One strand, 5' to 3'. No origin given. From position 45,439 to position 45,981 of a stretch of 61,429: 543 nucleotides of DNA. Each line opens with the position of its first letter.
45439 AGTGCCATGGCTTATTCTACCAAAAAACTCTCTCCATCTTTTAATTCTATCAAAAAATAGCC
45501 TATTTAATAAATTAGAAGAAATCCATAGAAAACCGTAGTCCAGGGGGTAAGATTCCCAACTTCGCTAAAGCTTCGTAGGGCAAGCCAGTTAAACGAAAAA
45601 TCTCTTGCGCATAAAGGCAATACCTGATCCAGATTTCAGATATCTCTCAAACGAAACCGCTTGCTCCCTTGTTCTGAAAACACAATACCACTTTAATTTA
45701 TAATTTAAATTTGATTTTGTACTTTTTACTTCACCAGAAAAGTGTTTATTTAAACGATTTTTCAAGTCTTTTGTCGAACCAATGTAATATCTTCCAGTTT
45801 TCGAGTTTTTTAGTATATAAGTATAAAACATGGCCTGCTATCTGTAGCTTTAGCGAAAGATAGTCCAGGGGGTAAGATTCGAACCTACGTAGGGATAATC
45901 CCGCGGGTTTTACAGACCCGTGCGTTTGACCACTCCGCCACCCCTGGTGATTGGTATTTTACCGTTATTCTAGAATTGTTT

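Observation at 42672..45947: Four co-oriented gene cassettes, each followed by a related ~50-nt repeat, fill the gap between tRNA-Tyr and tyrS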

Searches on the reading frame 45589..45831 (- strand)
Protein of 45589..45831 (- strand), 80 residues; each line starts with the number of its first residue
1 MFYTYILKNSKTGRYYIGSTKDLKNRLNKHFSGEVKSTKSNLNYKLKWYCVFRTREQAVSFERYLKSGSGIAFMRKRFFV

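Call 6: search_protein_families(library=pfam, proteins=[window:45589-45831:-], max_evalue=0.01)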
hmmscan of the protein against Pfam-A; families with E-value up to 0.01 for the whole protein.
window:45589-45831:- (80 aa): 2 families
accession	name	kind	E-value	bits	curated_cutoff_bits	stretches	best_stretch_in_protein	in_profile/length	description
PF01541.30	GIY-YIG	-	6.7e-17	62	22.6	1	1-67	1-70/78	GIY-YIG catalytic domain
PF10544.15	T5orf172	-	0.0014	19.6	20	1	3-65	2-63/101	T5orf172 domain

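Call 11: find_encoding_contigs(protein=window:45589-45828:-, flank=10000, max_places=10)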
Protein window:45589-45828:- (79 aa): no gene with exactly this product is on record in the collection.

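Call 12: find_encoding_contigs(protein=window:45589-45831:-, flank=10000, max_places=10)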
Protein window:45589-45831:- (80 aa): no gene with exactly this product is on record in the collection.

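Call 46: find_homologous_proteins(query=window:45589-45831:-, max_evalue=1e-8)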
Query window:45589-45831:- (80 aa): 378 proteins with E <= 1e-8 among 457 candidates; the best 120 are listed.
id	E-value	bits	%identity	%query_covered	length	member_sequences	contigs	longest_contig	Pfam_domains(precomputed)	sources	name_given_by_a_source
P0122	6.4e-46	171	100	100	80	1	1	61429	PF01541.31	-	-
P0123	1.6e-34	135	80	99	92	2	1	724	PF01541.31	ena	-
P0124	5.4e-34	133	77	99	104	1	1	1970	PF01541.31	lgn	-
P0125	1.1e-33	132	77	99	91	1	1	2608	PF01541.31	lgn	-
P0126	8.6e-33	129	73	99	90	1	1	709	PF01541.31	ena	-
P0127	1.1e-32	129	77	99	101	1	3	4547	PF01541.31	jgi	-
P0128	1.2e-32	129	73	99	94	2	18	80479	PF01541.31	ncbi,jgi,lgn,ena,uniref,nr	ncbi:hypothetical protein A2690_01950 [Candidatus Roizmanbacteria bacterium RIFCSPHIGHO2_01_FULL_39_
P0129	1.2e-32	129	75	99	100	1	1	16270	PF01541.31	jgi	-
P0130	1.6e-32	128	73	99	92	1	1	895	PF01541.31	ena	-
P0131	3.2e-32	127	72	99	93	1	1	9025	PF01541.31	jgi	jgi:putative endonuclease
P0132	4.5e-32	127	76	99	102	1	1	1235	PF01541.31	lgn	-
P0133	5.2e-32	127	75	99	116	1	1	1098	PF01541.31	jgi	jgi:predicted GIY-YIG superfamily endonuclease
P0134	6.1e-32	127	73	99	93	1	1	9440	PF01541.31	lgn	-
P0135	7.1e-32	126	72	99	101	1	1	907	PF01541.31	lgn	-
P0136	7.4e-32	126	71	99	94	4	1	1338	PF01541.31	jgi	jgi:putative endonuclease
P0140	7.5e-31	123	73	99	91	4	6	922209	PF01541.31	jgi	jgi:putative endonuclease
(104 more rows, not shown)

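Call 47: find_encoding_contigs(protein=P0128, flank=4000, max_places=6)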
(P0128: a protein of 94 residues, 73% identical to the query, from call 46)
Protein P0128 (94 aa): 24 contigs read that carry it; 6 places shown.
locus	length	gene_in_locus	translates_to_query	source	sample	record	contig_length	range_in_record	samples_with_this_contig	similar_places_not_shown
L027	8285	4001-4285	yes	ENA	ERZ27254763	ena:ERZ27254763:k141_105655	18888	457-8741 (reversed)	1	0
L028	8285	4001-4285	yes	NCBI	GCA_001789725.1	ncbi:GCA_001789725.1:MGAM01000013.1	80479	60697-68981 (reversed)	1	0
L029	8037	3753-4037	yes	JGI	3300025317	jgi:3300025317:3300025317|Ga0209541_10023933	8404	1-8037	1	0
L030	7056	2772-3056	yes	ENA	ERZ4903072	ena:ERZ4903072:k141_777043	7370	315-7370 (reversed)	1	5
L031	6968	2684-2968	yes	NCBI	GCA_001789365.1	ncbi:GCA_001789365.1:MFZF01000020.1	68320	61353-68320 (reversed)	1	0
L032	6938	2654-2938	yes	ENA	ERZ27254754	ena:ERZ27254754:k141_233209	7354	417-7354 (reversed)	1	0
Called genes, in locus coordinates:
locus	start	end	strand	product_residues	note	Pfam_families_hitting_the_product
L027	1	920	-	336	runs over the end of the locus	-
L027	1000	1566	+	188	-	PF00561:Abhydrolase_1, PF06821:Ser_hydrolase, PF12146:Hydrolase_4 (faint), PF12697:Abhydrolase_6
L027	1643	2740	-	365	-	-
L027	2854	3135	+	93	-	-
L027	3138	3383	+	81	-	PF10049:DUF2283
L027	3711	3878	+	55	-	-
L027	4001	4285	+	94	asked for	PF01541:GIY-YIG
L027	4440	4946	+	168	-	PF06414:Zeta_toxin (weak), PF13238:AAA_18, PF01202:SKI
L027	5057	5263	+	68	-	-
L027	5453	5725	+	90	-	PF01909:NTP_transf_2, PF18765:Polbeta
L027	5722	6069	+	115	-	PF01934:HepT-like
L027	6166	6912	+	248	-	PF01209:Ubie_methyltran, PF13847:Methyltransf_31, PF08241:Methyltransf_11, PF08242:Methyltransf_12, PF13649:Methyltransf_25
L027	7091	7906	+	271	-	PF00480:ROK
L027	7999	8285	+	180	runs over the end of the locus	-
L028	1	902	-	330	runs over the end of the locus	-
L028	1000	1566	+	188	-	PF00561:Abhydrolase_1, PF06821:Ser_hydrolase, PF12146:Hydrolase_4 (faint), PF12697:Abhydrolase_6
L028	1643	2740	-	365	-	-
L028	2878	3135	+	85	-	-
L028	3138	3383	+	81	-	PF10049:DUF2283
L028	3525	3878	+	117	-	PF10502:Peptidase_S26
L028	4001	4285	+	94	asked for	PF01541:GIY-YIG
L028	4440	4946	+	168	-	PF06414:Zeta_toxin (weak), PF13238:AAA_18, PF01202:SKI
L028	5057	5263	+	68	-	-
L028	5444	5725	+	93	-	PF01909:NTP_transf_2, PF18765:Polbeta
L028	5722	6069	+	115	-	PF01934:HepT-like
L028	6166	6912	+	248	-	PF01209:Ubie_methyltran, PF13847:Methyltransf_31, PF08241:Methyltransf_11, PF08242:Methyltransf_12, PF13649:Methyltransf_25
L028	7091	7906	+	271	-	PF00480:ROK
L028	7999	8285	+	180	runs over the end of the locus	-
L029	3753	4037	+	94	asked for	PF01541:GIY-YIG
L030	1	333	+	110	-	?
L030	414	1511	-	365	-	-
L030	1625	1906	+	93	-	-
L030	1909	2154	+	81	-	PF10049:DUF2283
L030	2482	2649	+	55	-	-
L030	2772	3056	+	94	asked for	PF01541:GIY-YIG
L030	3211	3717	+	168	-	PF06414:Zeta_toxin (weak), PF13238:AAA_18, PF01202:SKI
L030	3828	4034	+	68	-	-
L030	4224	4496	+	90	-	PF01909:NTP_transf_2, PF18765:Polbeta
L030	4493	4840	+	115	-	PF01934:HepT-like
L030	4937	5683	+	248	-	PF01209:Ubie_methyltran, PF13847:Methyltransf_31, PF08241:Methyltransf_11, PF08242:Methyltransf_12, PF13649:Methyltransf_25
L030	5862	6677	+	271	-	PF00480:ROK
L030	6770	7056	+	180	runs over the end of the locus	-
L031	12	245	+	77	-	-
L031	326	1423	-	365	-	-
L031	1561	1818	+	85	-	-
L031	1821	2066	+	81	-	PF10049:DUF2283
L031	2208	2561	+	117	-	PF10502:Peptidase_S26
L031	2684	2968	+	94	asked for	PF01541:GIY-YIG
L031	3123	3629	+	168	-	PF06414:Zeta_toxin (weak), PF13238:AAA_18, PF01202:SKI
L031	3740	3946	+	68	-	-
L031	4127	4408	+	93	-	PF01909:NTP_transf_2, PF18765:Polbeta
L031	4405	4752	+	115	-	PF01934:HepT-like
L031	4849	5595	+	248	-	PF01209:Ubie_methyltran, PF13847:Methyltransf_31, PF08241:Methyltransf_11, PF08242:Methyltransf_12, PF13649:Methyltransf_25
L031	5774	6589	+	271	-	PF00480:ROK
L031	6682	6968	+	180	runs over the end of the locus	-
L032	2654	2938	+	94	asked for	PF01541:GIY-YIG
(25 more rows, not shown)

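Call 48: find_encoding_contigs(protein=P0129, flank=6000, max_places=3)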
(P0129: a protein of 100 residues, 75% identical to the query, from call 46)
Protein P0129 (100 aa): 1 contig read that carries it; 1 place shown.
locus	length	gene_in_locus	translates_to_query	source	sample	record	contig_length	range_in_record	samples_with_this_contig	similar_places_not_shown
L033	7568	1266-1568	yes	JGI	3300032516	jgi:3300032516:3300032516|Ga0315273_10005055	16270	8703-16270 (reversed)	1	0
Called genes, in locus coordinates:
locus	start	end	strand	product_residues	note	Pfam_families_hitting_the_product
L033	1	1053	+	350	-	?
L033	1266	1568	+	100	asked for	PF01541:GIY-YIG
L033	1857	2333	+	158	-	PF03449:GreA_GreB_N, PF01272:GreA_GreB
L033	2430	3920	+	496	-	PF01921:tRNA-synt_1f, PF19269:Anticodon_2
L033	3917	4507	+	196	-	PF01966:HD (weak)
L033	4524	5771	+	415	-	PF02403:Seryl_tRNA_N, PF00587:tRNA-synt_2b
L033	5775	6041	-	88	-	PF03477:ATP-cone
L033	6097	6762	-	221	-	PF08713:DNA_alkylation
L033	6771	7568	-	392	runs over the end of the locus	PF05496:RuvB_N, PF07728:AAA_5 (faint), PF00158:Sigma54_activat (faint), PF00004:AAA, PF13173:AAA_14 (faint), PF20720:nSTAND3, PF16193:AAA_assoc_2, PF12002:MgsA_C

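Call 49: find_encoding_contigs(protein=P0140, flank=4000, max_places=6)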
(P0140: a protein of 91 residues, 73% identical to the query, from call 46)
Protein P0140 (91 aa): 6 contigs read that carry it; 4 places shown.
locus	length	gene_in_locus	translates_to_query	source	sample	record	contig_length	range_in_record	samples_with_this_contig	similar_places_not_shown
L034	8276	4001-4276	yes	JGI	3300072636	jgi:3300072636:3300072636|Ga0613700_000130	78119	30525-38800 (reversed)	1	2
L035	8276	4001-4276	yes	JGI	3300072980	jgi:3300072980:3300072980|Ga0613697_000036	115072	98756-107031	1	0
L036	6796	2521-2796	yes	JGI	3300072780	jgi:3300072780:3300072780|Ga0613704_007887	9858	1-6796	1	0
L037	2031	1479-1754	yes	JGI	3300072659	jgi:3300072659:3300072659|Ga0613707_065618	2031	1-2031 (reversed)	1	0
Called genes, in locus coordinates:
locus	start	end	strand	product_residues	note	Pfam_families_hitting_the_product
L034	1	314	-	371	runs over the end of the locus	PF00188:CAP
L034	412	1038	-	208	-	PF11181:YflT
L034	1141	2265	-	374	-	PF03193:RsgA_GTPase (faint), PF13167:GTP-bdg_N, PF02421:FeoB_N (faint), PF16360:GTP-bdg_M, PF01926:MMR_HSR1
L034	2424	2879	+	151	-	PF06305:LapA_dom (weak)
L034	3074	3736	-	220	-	PF05552:MS_channel_1st_1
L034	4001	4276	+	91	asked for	PF01541:GIY-YIG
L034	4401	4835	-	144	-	PF06305:LapA_dom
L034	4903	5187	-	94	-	-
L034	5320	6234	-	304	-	PF13399:LytR_C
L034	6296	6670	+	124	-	-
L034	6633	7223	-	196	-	PF07099:DUF1361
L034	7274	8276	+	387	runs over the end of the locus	-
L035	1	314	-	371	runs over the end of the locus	PF00188:CAP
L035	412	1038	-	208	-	PF11181:YflT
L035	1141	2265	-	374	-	PF03193:RsgA_GTPase (faint), PF13167:GTP-bdg_N, PF02421:FeoB_N (faint), PF16360:GTP-bdg_M, PF01926:MMR_HSR1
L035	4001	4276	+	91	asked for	PF01541:GIY-YIG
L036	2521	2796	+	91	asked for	PF01541:GIY-YIG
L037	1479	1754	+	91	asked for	PF01541:GIY-YIG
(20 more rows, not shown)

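Call 74: search_protein_families(library=ncbifam, proteins=[window:45589-45831:-, L033:1266-1568:+], max_evalue=0.01)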
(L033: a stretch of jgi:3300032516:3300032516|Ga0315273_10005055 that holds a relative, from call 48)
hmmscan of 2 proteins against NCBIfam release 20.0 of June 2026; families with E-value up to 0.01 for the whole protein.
window:45589-45831:- (80 aa): 2 families
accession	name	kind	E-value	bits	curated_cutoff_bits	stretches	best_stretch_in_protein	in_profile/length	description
TIGR01453.1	grpIintron_endo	subfamily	2.3e-05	24.5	56.05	1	5-46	5-46/215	group I intron endonuclease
NF005906.0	PRK07883.1-4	equivalog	0.0018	16.7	495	1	5-37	219-251/563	DEDD exonuclease domain-containing protein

L033:1266-1568:+ (100 aa): 1 family
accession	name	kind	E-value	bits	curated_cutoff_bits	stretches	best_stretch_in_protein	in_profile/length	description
TIGR01453.1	grpIintron_endo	subfamily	0.0047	17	56.05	1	5-33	5-33/215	group I intron endonuclease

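Call 80: find_related_loci(query=A3, collection=viral_contigs, flank=3000)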
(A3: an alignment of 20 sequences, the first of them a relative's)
Query A3 (80 aa) in viral_contigs; peptide patterns used: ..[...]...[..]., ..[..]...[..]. (x = any residue, [..] = any of these).
47 stretches matched a pattern; 2 encode a relative of the query (tblastn E <= 1e-3); 2 distinct loci.
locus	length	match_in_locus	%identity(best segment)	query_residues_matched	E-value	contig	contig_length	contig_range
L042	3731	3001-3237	73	1-79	2e-38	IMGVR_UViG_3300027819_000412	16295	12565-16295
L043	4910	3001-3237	44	1-78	7e-17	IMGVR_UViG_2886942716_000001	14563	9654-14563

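Call 114: search_protein_families(library=pfam, proteins=[L030:1-330:+], max_evalue=0.01)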
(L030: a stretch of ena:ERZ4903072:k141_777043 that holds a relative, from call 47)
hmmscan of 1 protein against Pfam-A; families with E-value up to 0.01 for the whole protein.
L030:1-330:+ (110 aa): 0 families

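Call 115: search_protein_families(library=ncbifam, proteins=[L030:1-330:+], max_evalue=0.01)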
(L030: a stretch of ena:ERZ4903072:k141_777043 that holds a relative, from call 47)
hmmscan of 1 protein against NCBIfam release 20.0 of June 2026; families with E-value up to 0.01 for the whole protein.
L030:1-330:+ (110 aa): 1 family
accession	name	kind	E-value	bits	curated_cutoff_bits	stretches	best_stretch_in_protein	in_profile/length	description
NF033563.0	transpos_IS30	equivalog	2.8e-34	119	80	1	4-88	183-267/267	IS30 family transposase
